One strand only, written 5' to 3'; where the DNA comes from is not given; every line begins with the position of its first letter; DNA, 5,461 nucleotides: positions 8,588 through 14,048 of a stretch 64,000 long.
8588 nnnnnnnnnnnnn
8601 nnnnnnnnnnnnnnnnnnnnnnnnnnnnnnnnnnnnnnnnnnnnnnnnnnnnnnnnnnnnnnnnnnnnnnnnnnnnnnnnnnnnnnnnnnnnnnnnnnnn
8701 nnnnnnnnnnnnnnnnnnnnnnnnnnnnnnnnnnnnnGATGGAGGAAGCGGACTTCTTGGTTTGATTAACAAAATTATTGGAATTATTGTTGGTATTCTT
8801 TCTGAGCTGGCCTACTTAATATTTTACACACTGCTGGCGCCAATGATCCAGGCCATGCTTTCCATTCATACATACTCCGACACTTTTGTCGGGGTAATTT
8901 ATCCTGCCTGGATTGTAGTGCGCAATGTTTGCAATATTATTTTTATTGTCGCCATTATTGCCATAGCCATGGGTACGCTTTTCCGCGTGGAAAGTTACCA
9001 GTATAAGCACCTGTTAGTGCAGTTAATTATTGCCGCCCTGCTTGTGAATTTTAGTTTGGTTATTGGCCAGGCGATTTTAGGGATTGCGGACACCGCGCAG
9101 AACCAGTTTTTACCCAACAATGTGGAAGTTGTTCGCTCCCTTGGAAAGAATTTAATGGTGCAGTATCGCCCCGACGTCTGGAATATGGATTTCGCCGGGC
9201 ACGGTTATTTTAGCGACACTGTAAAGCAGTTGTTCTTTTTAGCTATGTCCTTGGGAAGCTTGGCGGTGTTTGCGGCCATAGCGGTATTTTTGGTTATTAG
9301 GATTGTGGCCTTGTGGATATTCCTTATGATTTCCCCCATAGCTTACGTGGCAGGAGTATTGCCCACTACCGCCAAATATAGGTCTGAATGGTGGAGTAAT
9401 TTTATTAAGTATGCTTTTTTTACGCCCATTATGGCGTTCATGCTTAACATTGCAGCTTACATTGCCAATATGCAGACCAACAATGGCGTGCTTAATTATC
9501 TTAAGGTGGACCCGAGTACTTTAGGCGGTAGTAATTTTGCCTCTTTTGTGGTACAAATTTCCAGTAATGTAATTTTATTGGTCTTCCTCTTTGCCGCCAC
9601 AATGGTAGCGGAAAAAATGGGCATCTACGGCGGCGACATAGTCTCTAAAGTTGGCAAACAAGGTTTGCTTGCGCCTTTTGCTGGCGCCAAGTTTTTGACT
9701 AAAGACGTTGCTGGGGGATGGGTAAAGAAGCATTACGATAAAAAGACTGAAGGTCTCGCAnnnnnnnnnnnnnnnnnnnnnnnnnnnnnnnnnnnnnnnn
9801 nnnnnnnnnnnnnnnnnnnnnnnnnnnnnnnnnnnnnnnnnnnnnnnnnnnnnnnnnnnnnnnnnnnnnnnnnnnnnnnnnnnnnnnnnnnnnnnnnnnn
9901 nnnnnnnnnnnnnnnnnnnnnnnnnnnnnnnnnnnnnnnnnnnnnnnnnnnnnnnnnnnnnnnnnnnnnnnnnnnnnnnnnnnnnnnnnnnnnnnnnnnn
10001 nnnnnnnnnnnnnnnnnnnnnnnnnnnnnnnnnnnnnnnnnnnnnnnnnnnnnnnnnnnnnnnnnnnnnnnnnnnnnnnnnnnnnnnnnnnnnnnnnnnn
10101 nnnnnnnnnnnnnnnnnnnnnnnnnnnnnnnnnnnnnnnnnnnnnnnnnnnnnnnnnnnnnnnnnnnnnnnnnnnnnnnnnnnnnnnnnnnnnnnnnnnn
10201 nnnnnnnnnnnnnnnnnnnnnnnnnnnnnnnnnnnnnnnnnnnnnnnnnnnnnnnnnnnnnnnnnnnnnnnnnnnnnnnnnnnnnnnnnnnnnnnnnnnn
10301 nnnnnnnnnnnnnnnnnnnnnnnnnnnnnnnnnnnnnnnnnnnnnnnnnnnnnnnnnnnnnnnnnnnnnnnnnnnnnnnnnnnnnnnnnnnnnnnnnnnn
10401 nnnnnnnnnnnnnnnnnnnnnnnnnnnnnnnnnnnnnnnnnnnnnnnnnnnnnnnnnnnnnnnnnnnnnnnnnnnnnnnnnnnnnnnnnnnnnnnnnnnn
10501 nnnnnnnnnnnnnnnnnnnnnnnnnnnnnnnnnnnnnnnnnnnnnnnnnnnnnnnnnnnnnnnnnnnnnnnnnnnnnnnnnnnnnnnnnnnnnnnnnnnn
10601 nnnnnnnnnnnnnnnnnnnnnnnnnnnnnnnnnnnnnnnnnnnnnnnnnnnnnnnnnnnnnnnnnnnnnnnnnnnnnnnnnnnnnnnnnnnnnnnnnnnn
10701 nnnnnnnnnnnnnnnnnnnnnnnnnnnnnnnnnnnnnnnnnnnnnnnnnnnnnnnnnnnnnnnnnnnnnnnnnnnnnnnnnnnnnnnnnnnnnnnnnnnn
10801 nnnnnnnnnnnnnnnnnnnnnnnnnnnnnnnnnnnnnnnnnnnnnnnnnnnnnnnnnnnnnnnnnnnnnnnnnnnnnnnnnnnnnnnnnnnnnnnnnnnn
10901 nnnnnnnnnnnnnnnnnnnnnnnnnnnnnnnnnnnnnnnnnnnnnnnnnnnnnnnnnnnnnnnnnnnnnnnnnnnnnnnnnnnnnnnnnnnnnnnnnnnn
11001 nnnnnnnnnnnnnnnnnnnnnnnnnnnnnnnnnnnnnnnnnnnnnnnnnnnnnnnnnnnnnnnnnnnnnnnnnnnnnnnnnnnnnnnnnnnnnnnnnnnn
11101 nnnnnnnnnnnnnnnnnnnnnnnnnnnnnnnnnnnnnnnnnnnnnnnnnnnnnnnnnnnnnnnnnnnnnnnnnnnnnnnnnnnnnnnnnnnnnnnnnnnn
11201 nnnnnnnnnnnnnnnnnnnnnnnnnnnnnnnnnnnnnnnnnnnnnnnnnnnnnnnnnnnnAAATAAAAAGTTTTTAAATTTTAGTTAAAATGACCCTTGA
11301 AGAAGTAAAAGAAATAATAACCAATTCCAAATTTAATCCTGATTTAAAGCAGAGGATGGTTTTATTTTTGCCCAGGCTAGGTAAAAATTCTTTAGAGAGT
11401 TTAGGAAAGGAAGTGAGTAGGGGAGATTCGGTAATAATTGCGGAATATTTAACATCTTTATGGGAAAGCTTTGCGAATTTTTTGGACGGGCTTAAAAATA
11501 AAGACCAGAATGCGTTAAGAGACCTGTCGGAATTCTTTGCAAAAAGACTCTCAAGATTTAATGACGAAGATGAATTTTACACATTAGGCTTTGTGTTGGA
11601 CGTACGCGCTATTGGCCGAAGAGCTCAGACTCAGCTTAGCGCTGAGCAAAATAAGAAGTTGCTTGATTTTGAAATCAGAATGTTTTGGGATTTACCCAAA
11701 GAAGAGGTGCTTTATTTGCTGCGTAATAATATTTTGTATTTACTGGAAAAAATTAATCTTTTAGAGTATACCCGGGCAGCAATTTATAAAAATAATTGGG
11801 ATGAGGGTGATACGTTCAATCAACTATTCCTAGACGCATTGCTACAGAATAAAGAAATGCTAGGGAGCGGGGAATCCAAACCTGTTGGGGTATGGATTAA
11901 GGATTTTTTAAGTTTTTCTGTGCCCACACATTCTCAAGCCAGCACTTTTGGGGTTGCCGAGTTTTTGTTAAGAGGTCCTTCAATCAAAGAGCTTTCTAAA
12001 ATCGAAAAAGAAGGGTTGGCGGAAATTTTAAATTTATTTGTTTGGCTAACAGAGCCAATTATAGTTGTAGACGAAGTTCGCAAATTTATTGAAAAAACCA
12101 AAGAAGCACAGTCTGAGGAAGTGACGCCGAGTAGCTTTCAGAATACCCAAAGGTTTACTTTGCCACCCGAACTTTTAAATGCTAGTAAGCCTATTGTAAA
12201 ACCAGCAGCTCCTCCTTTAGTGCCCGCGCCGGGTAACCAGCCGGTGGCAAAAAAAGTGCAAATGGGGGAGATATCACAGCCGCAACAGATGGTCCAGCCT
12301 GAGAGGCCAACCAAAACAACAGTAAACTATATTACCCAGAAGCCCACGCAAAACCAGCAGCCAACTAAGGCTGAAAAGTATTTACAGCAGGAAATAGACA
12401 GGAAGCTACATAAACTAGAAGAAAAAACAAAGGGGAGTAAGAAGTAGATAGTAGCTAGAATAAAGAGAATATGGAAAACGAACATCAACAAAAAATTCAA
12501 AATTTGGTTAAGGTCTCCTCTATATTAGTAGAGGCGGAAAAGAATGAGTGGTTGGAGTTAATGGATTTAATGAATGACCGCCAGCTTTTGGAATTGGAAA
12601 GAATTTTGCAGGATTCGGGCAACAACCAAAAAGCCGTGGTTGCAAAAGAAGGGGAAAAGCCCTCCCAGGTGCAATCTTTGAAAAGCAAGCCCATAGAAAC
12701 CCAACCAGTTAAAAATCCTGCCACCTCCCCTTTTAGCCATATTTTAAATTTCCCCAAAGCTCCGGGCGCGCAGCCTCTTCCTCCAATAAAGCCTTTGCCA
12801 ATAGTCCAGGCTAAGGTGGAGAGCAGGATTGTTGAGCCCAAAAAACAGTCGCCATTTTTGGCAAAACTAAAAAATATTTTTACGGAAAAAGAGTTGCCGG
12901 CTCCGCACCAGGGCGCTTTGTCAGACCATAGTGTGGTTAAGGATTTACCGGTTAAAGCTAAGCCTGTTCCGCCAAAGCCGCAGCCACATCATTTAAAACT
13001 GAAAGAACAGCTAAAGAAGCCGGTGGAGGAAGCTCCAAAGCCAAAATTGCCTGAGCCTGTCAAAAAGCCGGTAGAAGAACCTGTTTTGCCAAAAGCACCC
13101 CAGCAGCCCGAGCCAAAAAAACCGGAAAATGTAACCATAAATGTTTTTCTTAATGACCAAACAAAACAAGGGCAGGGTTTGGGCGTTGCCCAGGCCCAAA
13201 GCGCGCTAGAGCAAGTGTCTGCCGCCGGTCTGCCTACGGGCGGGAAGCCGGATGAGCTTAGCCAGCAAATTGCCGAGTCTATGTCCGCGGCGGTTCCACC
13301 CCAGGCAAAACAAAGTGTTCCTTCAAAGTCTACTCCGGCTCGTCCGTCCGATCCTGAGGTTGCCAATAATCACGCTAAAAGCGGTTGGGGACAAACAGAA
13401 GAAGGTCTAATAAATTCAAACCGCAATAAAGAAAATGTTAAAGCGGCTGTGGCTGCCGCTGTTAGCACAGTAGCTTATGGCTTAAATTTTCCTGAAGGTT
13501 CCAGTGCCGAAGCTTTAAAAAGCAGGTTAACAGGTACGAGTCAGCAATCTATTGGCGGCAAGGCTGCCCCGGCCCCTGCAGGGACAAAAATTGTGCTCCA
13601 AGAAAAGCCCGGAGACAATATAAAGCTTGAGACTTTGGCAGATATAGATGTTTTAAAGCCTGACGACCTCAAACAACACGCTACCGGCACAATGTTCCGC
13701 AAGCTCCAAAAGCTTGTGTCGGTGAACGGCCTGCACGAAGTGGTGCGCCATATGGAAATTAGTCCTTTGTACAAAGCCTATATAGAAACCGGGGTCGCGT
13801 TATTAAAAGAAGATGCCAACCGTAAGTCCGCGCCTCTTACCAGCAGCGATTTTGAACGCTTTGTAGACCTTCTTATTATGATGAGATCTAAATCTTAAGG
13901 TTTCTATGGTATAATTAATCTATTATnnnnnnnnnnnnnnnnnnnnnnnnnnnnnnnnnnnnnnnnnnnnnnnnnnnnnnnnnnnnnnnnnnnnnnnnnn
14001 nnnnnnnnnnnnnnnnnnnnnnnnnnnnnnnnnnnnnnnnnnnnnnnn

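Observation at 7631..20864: Candidate T4SS-like envelope apparatus built around VirB6-like, VirB3-like and VirB4 components with many novel partners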

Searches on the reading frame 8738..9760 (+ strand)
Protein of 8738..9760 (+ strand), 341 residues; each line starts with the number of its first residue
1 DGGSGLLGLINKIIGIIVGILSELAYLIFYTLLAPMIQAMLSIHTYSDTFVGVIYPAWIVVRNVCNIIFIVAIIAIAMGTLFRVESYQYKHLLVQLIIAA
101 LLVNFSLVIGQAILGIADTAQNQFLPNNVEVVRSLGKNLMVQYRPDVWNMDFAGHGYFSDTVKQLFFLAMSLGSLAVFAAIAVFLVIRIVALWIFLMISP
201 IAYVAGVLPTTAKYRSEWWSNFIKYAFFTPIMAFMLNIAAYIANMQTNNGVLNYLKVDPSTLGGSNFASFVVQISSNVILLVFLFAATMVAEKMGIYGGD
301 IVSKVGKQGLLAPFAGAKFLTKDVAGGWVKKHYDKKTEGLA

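Call 44: find_homologous_proteins(query=window:8738-9760:+, max_evalue=0.001)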
Query window:8738-9760:+ (341 aa): 13 proteins with E <= 0.001 among 7776 candidates.
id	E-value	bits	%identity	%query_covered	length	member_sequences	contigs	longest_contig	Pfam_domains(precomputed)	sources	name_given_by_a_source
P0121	5.9e-97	343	60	83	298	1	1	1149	PF19590.5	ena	-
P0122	1.1e-72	263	68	58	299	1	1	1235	-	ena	-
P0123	1.0e-51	194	44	71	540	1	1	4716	PF19590.5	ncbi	-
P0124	5.2e-45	172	59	39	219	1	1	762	PF00950.23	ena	-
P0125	4.6e-43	166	56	43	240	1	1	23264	-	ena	-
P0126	1.2e-36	145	48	44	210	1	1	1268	-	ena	-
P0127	2.6e-20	91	28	73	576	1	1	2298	PF19590.5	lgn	-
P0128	5.7e-20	90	30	82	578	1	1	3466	-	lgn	-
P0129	1.3e-18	86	31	84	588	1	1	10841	-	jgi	-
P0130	1.1e-14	73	32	61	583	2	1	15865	-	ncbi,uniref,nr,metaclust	ncbi:MAG: hypothetical protein A3E36_02440 [Candidatus Andersenbacteria bacterium RIFCSPHIGHO2_12_FU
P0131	1.3e-10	59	30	53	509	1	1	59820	PF19590.5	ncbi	-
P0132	1.1e-9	56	29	55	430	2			-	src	-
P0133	3.3e-7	48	29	51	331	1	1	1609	-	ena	-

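Call 54: predict_structure(alignment_id=A3)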
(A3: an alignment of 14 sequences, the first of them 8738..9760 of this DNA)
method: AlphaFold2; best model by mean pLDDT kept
length: 341 residues; sequences in the alignment: 14
mean_pLDDT: 71.2   pTM: 0.64
mean pLDDT of the five models: 71.2, 69.5, 68.6, 67.9, 64.4
residues with pLDDT >= 90: 23; 70-90: 191; 50-70: 66; < 50: 61
segments of 3 or more residues with pLDDT < 50: 1-4, 143-155, 250-264, 313-341
pLDDT, mean of each block of 10 residues (from residue 1): 57 75 81 83 66 86 91 86 73 85 89 86 72 72 45 52 73 82 86 90 84 88 88 82 64 43 54 70 76 69 63 43 36 37 28
secondary structure, 60 per line:
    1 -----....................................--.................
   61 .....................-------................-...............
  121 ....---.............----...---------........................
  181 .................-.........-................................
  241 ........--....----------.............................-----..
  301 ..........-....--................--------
elements in order: H6-41 H44-81 H89-104 H106-124 H128-140 H157-197 H199-207 H209-248 H251-254 H265-293 H299-310 H312-315 H318-333

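Call 58: fold_search(model_id=the predicted structure, library=pdb)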
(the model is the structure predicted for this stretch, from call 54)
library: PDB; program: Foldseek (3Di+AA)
matches with E <= 10: 345; with E <= 0.001: 0
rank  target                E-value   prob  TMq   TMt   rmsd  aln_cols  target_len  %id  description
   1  8rt9_F                9.3e-03  1.00  0.36  0.43   9.3       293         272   14  Stalk complex full-length structure (TrwJ/VirB5-TrwI/VirB6) from the fully-assembled R388 type IV secretion system det (released 2024-06-19)
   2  8rtd_L                1.3e-02  1.00  0.35  0.43   9.3       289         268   14  Stalk-Arches-IMC structure from the fully-assembled R388 type IV secretion system determined by cryo-EM. (released 2024-06-19)
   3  7o3v_F                3.0e-02  0.98  0.29  0.36  18.0       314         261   13  Stalk complex structure (TrwJ/VirB5-TrwI/VirB6) from the fully-assembled R388 type IV secretion system determined by c (released 2022-06-22)
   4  7o3v_J                3.3e-02  1.00  0.45  0.55   7.0       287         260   13  Stalk complex structure (TrwJ/VirB5-TrwI/VirB6) from the fully-assembled R388 type IV secretion system determined by c (released 2022-06-22)
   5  7o3v_G                3.3e-02  0.99  0.35  0.42   9.7       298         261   14  Stalk complex structure (TrwJ/VirB5-TrwI/VirB6) from the fully-assembled R388 type IV secretion system determined by c (released 2022-06-22)
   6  8rtd_H                1.7e-01  0.85  0.27  0.37  11.2       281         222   11  Stalk-Arches-IMC structure from the fully-assembled R388 type IV secretion system determined by cryo-EM. (released 2024-06-19)
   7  7o3v_H                3.7e-01  0.82  0.27  0.42  10.9       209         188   12  Stalk complex structure (TrwJ/VirB5-TrwI/VirB6) from the fully-assembled R388 type IV secretion system determined by c (released 2022-06-22)
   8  9f63                  4.2e-01  0.06  0.10  0.08  27.5       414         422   11  Crystal structure of Saccharomyces cerevisiae pH nine-sensitive protein 1 (PNS1) (released 2024-05-15)
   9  7rtu_B                4.6e-01  0.14  0.15  0.15  24.1       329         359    9  Cryo-EM structure of a TTYH2 trans-dimer (released 2021-08-25)
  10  8rtd_I                4.8e-01  0.77  0.25  0.36   9.5       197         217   13  Stalk-Arches-IMC structure from the fully-assembled R388 type IV secretion system determined by cryo-EM. (released 2024-06-19)
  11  5i6j                  5.7e-01  0.21  0.20  0.18  45.1       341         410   10  Crystal Structure of SRGAP2 F-BARx (released 2017-03-08)
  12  7udn_B                8.4e-01  0.12  0.16  0.17  25.4       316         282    9  Crystal structure of designed helical repeat protein RPB_PLP1_R6 in alternative conformation 2 (released 2023-03-22)
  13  6z0c_C                8.8e-01  0.18  0.16  0.23  13.8       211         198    8  Structure of in silico modelled artificial Maquette-3 protein (released 2021-03-17)
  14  6z0c_A                9.2e-01  0.18  0.16  0.24  13.8       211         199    8  Structure of in silico modelled artificial Maquette-3 protein (released 2021-03-17)
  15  7p5c_A                9.2e-01  0.06  0.12  0.12  32.8       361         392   11  Cryo-EM structure of human TTYH3 in Ca2+ and GDN (released 2021-08-11)
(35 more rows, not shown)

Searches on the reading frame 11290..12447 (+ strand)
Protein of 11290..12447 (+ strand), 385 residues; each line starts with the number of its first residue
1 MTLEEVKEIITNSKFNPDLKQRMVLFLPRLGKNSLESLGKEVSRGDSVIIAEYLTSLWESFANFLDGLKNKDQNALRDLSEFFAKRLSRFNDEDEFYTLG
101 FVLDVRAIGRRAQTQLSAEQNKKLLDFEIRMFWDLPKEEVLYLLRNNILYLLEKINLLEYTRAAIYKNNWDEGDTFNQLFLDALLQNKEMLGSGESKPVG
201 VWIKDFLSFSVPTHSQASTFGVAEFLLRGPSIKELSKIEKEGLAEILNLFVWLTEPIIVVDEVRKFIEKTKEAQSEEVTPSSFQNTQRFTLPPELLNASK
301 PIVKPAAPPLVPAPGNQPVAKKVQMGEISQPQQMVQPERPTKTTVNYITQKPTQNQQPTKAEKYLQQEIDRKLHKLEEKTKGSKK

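Call 4: search_protein_families(library=pfam, proteins=[window:11290-12447:+], max_evalue=0.1)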
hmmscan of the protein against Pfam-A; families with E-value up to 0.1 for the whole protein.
window:11290-12447:+ (385 aa): 0 families

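Call 5: search_protein_families(library=ncbifam, proteins=[window:11290-12447:+], max_evalue=0.1)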
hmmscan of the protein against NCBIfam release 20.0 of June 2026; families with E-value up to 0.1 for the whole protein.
window:11290-12447:+ (385 aa): 1 family
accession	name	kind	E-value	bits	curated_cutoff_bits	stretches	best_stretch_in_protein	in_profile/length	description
TIGR01565.1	homeo_ZF_HD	subfamily_domain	0.053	13.5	57.45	0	110-139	2-31/58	homeobox domain, ZF-HD class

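Call 51: search_solved_structures(query=A5, max_evalue=5)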
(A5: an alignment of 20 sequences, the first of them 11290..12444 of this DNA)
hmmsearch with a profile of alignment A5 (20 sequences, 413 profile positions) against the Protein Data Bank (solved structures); distinct sequences matched with E-value up to 5: 4.
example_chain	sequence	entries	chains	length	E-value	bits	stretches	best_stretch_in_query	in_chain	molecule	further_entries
5gm6_X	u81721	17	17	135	0.47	12.9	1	327-411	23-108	Pre-mRNA-splicing factor CWC21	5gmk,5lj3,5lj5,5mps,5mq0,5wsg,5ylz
7jh5_A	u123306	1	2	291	0.59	12.5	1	20-133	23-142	Co-LOCKR: de novo designed protein switch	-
1z1z_A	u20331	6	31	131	1.8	10.9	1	99-172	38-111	Minor tail protein U | Tail tube terminator protein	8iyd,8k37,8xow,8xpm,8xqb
3fzb_A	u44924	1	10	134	1.9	10.8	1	99-172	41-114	Minor tail protein U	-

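Call 95: search_protein_families(library=phrogs, proteins=[window:11290-12447:+], max_evalue=0.01)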
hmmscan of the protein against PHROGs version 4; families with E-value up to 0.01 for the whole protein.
window:11290-12447:+ (385 aa): 0 families

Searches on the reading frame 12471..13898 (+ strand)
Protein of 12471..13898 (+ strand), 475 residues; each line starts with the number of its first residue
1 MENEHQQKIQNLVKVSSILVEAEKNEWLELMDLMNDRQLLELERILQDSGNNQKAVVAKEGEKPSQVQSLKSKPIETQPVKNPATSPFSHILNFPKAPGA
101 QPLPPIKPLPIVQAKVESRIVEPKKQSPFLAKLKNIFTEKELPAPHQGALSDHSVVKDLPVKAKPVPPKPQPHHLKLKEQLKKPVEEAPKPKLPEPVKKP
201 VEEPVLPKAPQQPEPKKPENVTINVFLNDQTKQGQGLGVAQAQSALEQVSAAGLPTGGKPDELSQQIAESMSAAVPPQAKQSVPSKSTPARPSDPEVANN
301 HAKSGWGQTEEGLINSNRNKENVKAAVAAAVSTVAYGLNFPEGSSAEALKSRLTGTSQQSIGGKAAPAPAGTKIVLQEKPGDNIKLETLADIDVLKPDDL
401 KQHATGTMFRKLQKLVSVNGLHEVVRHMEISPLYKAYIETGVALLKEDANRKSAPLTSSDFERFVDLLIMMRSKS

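Call 4: search_protein_families(library=pfam, proteins=[window:12471-13898:+], max_evalue=0.1)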
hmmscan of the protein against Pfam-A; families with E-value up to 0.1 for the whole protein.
window:12471-13898:+ (475 aa): 1 family
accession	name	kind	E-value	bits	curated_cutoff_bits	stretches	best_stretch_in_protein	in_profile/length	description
PF07789.17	DUF1627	-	0.1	12.8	28.1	0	359-399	64-105/155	Protein of unknown function (DUF1627)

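Call 5: search_protein_families(library=ncbifam, proteins=[window:12471-13898:+], max_evalue=0.1)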
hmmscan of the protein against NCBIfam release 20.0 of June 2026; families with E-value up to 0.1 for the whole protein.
window:12471-13898:+ (475 aa): 1 family
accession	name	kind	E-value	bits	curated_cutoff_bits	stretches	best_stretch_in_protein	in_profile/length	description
NF046090.2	halo_gas_GvpJ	exception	0.043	13.9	125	1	323-350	40-67/73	gas vesicle protein GvpJ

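Call 50: search_solved_structures(query=A4, max_evalue=5)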
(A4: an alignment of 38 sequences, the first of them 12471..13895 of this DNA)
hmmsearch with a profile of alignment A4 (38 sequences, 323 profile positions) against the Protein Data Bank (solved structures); distinct sequences matched with E-value up to 5: 6.
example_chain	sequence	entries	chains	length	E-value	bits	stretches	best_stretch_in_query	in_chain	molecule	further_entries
7q5q_B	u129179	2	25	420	0.08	16.3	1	139-254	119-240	Dihydrolipoyllysine-residue succinyltransferase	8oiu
9eho_C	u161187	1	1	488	0.18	15.1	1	42-209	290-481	Large ribosomal subunit protein uL4 C-terminal domain-containing protein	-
7uol_D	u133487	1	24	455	0.22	14.8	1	143-254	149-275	Dihydrolipoyllysine-residue succinyltransferase component of 2-oxoglutarate dehydrogenase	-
6h05_A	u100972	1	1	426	0.53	13.6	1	148-254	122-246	Dihydrolipoyllysine-residue succinyltransferase component of 2-oxoglutarate dehydrogenase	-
8x02_A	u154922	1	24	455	1.5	12.1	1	144-254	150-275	Dihydrolipoyllysine-residue succinyltransferase component of 2-oxoglutarate dehydrogenase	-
9njt_A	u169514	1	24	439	1.8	11.8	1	145-253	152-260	Dihydrolipoyllysine-residue succinyltransferase component of 2-oxoglutarate dehydrogenase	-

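Call 67: search_protein_representatives(protein=window:12471-13895:+)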
Query: 475 residues. Proteins with E-value up to 0.001 (for the whole library): 215; up to 1e-10: 89; up to 1e-30: 11. The best 150 are listed.
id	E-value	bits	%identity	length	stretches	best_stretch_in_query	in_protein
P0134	0.0e+00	1013.1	100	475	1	1-475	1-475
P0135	1.8e-67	244.8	46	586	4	267-474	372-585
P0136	3.6e-61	224.1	45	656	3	183-474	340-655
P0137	2.3e-55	204.9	47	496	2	74-474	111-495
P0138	3.6e-53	197.7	43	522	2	70-473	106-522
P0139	5.5e-49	183.9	41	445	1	2-474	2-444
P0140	1.1e-40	156.5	40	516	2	86-474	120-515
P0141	1.2e-37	146.6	45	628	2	84-474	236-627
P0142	3.3e-37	145.1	41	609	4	323-473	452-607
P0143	1.9e-34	136.0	42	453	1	2-474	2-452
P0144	4.4e-32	128.2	44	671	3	332-473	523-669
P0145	1.3e-23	100.2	37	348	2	3-145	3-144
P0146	1.5e-22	96.8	60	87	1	389-474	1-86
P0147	3.2e-22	95.7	34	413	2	5-270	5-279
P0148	4.2e-22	95.3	37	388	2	4-228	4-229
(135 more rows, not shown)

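Call 95: search_protein_families(library=phrogs, proteins=[window:12471-13898:+], max_evalue=0.01)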
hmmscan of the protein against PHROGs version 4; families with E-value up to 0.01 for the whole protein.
window:12471-13898:+ (475 aa): 0 families
